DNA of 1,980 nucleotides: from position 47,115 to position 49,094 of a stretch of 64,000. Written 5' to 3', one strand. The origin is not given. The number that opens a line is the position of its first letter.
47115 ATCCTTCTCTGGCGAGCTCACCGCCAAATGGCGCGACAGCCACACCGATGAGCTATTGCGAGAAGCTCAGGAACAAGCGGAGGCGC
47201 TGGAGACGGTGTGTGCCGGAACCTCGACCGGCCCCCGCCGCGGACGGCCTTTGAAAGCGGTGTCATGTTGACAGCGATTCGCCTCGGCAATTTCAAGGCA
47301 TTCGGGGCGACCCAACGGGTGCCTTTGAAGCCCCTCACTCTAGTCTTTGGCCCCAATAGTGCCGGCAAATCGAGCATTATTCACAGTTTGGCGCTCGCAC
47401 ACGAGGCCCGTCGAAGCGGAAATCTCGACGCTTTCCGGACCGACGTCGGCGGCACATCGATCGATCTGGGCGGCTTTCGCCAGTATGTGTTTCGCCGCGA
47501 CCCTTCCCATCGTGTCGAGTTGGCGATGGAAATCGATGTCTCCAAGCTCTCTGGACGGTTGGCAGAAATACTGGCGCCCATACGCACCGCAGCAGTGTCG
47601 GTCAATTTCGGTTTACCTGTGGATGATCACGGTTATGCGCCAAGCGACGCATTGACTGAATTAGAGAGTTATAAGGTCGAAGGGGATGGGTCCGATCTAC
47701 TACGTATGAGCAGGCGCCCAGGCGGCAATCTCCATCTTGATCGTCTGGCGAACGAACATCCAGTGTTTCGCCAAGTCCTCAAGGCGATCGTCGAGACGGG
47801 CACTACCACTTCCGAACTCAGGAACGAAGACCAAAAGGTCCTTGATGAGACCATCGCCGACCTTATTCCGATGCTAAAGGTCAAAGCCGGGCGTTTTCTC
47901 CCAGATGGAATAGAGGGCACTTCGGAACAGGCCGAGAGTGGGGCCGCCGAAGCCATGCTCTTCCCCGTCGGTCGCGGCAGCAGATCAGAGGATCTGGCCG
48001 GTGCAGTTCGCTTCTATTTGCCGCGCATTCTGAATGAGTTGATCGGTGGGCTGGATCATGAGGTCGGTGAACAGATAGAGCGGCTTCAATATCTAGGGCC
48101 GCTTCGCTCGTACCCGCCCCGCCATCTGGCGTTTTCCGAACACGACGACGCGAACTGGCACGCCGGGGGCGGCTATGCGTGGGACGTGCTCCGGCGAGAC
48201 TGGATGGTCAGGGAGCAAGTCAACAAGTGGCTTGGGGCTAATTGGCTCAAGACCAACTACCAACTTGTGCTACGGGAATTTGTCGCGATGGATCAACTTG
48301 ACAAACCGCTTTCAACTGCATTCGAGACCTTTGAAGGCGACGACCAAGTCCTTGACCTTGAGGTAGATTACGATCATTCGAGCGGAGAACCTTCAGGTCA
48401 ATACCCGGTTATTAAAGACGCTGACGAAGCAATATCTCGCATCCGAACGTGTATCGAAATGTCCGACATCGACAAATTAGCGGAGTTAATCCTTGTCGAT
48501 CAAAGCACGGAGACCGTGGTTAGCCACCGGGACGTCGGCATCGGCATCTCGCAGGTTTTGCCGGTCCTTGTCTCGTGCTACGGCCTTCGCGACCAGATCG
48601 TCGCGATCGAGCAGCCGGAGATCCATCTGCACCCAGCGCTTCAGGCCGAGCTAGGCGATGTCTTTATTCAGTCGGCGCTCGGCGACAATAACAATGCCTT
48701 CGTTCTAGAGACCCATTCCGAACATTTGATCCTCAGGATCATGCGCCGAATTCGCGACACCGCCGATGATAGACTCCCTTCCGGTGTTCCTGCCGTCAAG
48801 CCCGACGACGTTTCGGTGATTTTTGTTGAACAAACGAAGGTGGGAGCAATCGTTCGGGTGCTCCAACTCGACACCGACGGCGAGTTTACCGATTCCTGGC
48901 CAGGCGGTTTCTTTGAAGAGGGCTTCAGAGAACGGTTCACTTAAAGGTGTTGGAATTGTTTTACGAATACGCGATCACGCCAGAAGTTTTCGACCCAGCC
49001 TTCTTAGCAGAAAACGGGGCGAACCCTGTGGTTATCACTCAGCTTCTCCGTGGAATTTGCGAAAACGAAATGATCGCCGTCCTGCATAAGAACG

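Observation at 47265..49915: IS-bracketed two-gene cassette: split ABC/AAA ATPase (DUF3696-like) plus an unrecognised 322-aa partner, a candidate uncharacterised anti-phage system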

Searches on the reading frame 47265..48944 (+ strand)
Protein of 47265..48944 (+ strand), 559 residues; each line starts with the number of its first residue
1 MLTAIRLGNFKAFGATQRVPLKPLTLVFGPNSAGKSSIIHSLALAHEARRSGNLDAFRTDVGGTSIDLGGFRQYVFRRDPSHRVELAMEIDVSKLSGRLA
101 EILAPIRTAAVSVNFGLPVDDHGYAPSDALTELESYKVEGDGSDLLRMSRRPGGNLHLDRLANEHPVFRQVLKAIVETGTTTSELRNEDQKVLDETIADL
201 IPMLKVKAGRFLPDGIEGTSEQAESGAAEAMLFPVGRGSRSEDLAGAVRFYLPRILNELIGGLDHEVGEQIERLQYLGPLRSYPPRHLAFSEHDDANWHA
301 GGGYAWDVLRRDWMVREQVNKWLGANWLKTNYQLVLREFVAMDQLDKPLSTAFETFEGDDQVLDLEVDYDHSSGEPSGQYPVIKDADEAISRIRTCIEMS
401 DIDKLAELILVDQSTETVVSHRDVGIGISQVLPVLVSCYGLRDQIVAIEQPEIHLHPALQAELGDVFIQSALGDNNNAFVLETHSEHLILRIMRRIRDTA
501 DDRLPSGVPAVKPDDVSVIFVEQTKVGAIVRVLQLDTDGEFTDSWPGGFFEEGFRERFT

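Call 6: search_protein_families(library=pfam, proteins=[window:47265-48944:+], max_evalue=0.01)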
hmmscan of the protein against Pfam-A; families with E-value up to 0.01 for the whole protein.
window:47265-48944:+ (559 aa): 7 families
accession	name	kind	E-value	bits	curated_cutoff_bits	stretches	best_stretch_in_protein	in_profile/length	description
PF13175.12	AAA_15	-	1.8e-18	67.8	32.1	2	400-489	291-374/374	AAA ATPase domain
PF13304.12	AAA_21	-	3.4e-16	60.6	27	2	384-488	194-302/304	AAA domain, putative AbiEii toxin, Type IV TA system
PF13476.12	AAA_23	-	1.8e-05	25.9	27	1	5-46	2-43/201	AAA domain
PF02463.25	SMC_N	-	0.00013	21.9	40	1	2-44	2-48/220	RecF/RecN/SMC N terminal domain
PF12476.13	DUF3696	-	0.0002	22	22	1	512-552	2-44/52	Protein of unknown function (DUF3696)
PF13555.12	AAA_29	-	0.0019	18.4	27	1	2-40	1-40/61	P-loop containing region of AAA domain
PF13514.12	AAA_27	-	0.0097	15.9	22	0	18-42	22-46/206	AAA domain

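Call 7: search_protein_families(library=padloc, proteins=[window:47265-48944:+], max_evalue=0.01)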
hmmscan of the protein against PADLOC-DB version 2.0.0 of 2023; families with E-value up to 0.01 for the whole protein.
window:47265-48944:+ (559 aa): 92 families (the best 25 are shown)
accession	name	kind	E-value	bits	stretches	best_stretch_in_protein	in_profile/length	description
PDLC04707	PDC-M55A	-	8.3e-43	144.9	2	403-556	257-405/421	-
PDLC03878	NsnB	-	4e-42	143.2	1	1-552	1-334/345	-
PDLC04148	HEC-03B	-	1.7e-37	127.5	2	413-554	308-438/458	-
PDLC02979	AriA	-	1.7e-19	68.9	2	400-489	290-373/373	-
PDLC02980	AriA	-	7.2e-17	60.3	2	382-489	220-303/304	-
PDLC04178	HEC-01A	-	1.1e-13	49.1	1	2-100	9-97/399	-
PDLC04176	HEC-01A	-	3.4e-12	44.4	2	397-489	229-321/371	-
PDLC04177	HEC-01A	-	3.9e-12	43.9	2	1-80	4-75/393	-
PDLC02981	AriAB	-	3.8e-10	37.1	1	442-489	330-377/694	-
PDLC00070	GajA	-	7e-10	36.1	1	443-488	291-336/596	AAA ATPase domain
PDLC04393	PDC-M07A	-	1.6e-09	35.3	1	1-93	1-91/435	-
PDLC04182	HEC-01A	-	2.8e-09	34.5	2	16-57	25-66/406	-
PDLC00077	GajA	-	8.3e-09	32.5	1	444-489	335-380/616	AAA ATPase domain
PDLC00090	GajA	-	2.2e-08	31.3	1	2-43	3-45/659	AAA ATPase domain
PDLC00069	GajA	-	2.6e-08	30.7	2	445-488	337-380/687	AAA ATPase domain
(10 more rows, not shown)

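Call 8: search_protein_families(library=ncbifam, proteins=[window:47265-48944:+], max_evalue=0.01)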
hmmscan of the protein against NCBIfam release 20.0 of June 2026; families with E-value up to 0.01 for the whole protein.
window:47265-48944:+ (559 aa): 6 families
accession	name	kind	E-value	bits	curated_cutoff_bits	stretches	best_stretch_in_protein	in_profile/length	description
NF047739.1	antiphage_MADS3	equivalog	2.3e-05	23.8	420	1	1-94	1-93/427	methylation-associated defense system AAA family ATPase MAD3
TIGR02169.1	SMC_prok_A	equivalog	3.9e-05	21.5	729.4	1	4-44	4-45/1165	chromosome segregation protein SMC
NF053563.1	Rkd4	equivalog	0.00019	19.7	860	1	3-43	4-44/747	arcadin-4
NF041760.1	PtuA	equivalog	0.0004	19.4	500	0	2-43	52-93/524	retron Ec78 anti-phage system effector ATPase PtuA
NF038234.1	retron_eff_Eco8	equivalog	0.0021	16.7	250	0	443-498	273-334/679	retron Eco8 family effector endonuclease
TIGR00611.2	recf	equivalog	0.0051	16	172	1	3-46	2-45/339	DNA replication/repair protein RecF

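Call 74: find_homologous_proteins(query=window:47265-48944:+, max_evalue=1e-10)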
Query window:47265-48944:+ (559 aa): 5317 proteins with E <= 1e-10 among 8000 candidates; the best 120 are listed.
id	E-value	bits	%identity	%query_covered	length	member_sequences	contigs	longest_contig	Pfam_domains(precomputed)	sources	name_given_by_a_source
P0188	0.0e+0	1237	98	100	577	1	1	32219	PF13175.13,PF13304.13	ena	-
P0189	0.0e+0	1170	92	100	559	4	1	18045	PF12476.14,PF13175.13,PF13476.13,PF13304.13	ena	-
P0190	0.0e+0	1065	84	100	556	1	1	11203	PF12476.14,PF13175.13,PF13476.13,PF13304.13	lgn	-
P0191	0.0e+0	1060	84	100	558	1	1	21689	PF12476.14,PF13175.13,PF13304.13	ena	-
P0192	0.0e+0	1020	82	100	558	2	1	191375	PF12476.14,PF13175.13,PF13304.13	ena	-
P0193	2.4e-297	1005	80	100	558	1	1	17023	PF13175.13,PF13304.13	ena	-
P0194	8.4e-285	964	77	100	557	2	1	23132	PF12476.14,PF13175.13,PF13304.13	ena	-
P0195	1.0e-278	944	75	100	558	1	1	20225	PF12476.14,PF13175.13,PF13304.13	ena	-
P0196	1.3e-276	937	73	100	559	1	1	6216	PF13175.13,PF13476.13,PF13304.13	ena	-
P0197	6.4e-272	921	74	100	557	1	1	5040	PF13175.13,PF13304.13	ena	-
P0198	1.2e-266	904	72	100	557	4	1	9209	PF13175.13,PF13304.13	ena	-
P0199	8.4e-259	878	72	96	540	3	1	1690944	PF13175.13,PF13304.13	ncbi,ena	-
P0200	4.8e-258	876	70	100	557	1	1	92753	PF12476.14,PF13175.13,PF13304.13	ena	-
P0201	1.7e-255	867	69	100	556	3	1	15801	PF12476.14,PF13175.13,PF13476.13,PF13304.13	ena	-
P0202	2.3e-255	867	70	99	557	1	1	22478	PF13175.13,PF13476.13,PF13304.13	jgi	jgi:hypothetical protein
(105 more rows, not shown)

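Call 75: find_encoding_contigs(protein=P0188, flank=10000, max_places=2)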
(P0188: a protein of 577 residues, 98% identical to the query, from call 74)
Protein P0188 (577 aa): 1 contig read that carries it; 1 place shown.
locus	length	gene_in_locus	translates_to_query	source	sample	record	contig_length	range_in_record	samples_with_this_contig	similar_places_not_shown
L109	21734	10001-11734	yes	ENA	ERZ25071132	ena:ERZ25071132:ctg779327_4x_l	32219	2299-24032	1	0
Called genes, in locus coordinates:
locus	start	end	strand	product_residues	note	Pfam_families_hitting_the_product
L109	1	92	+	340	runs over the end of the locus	PF01548:DEDD_Tnp_IS110, PF02371:Transposase_20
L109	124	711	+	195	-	-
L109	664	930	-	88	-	-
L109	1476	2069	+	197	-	-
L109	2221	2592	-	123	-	PF25591:LRV_2 (weak)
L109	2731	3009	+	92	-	PF01527:HTH_Tnp_1, PF13384:HTH_23 (weak), PF13518:HTH_28 (weak)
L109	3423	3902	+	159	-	PF00665:rve, PF13683:rve_3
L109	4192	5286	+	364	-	PF00271:Helicase_C, PF08463:EcoEI_R_C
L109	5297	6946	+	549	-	PF12161:HsdM_N, PF02384:N6_Mtase, PF01170:UPF0020 (weak), PF02384:N6_Mtase, PF07669:Eco57I (faint)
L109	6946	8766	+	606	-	PF03235:GmrSD_N, PF07510:GmrSD_C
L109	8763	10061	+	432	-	PF01420:Methylase_S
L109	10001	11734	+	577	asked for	PF13175:AAA_15, PF13304:AAA_21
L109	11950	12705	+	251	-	-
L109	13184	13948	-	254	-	PF01695:IstB_IS21, PF00308:Bac_DnaA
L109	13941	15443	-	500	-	PF00665:rve (weak), PF22483:Mu-transpos_C_2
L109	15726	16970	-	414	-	PF04851:ResIII (weak), PF00270:DEAD, PF00271:Helicase_C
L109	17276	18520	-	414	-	PF06782:UPF0236 (weak)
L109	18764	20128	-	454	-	PF00817:IMS, PF11799:IMS_C, PF13438:DUF4113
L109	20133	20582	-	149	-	PF00717:Peptidase_S24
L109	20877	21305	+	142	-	PF12098:DUF3574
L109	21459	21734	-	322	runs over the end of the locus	PF03480:DctP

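Call 83: predict_structure(alignment_id=A6)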
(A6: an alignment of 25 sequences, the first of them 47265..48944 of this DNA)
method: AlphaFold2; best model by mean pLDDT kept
length: 559 residues; sequences in the alignment: 25
mean_pLDDT: 72.8   pTM: 0.65
mean pLDDT of the five models: 72.8, 66.6, 64.7, 64.2, 63.8
residues with pLDDT >= 90: 81; 70-90: 277; 50-70: 113; < 50: 88
segments of 3 or more residues with pLDDT < 50: 31-36, 53-82, 220-228, 277-303, 551-559
pLDDT, mean of each block of 10 residues (from residue 1): 67 64 80 47 56 41 30 38 69 89 93 72 61 86 91 80 92 88 84 91 83 75 46 79 89 91 83 52 35 39 60 81 71 83 85 82 79 75 85 87 82 76 56 74 72 59 81 86 75 91 88 90 69 87 64 43
secondary structure, 60 per line:
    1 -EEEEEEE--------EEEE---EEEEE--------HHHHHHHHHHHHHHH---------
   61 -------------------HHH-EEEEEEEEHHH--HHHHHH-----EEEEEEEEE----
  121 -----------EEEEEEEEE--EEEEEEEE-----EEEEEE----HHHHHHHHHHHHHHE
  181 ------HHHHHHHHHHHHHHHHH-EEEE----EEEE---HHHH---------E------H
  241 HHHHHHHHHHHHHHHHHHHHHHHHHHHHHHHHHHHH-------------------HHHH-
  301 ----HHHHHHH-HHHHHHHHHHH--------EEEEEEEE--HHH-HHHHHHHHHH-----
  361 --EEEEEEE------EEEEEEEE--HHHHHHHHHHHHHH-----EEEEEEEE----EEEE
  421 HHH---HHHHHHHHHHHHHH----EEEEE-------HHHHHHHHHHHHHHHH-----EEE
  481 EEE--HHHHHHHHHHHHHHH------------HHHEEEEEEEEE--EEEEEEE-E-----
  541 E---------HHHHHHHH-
elements in order: E2-8 E17-20 E24-28 H37-51 E84-91 H97-102 E108-116 E132-140 E143-150 E156-161 H166-179 H187-203 E205-208 E213-216 H220-223 H240-276 H296-299 H305-311 H313-323 E332-339 H346-355 E363-369 E376-383 H386-399 E405-412 E417-420 H427-440 E445-449 H457-472 E478-483 H486-500 E516-524 E527-533 H551-558

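Call 85: search_solved_structures(query=A6, max_evalue=0.001)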
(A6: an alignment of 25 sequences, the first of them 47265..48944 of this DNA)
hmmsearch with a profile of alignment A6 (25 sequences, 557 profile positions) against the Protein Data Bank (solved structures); distinct sequences matched with E-value up to 0.001: 1.
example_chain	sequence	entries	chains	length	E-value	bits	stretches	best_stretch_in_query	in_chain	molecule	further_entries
6p74_A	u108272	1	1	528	2.3e-05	26.5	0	1-44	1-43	Putative ATP-dependent endonuclease of the OLD family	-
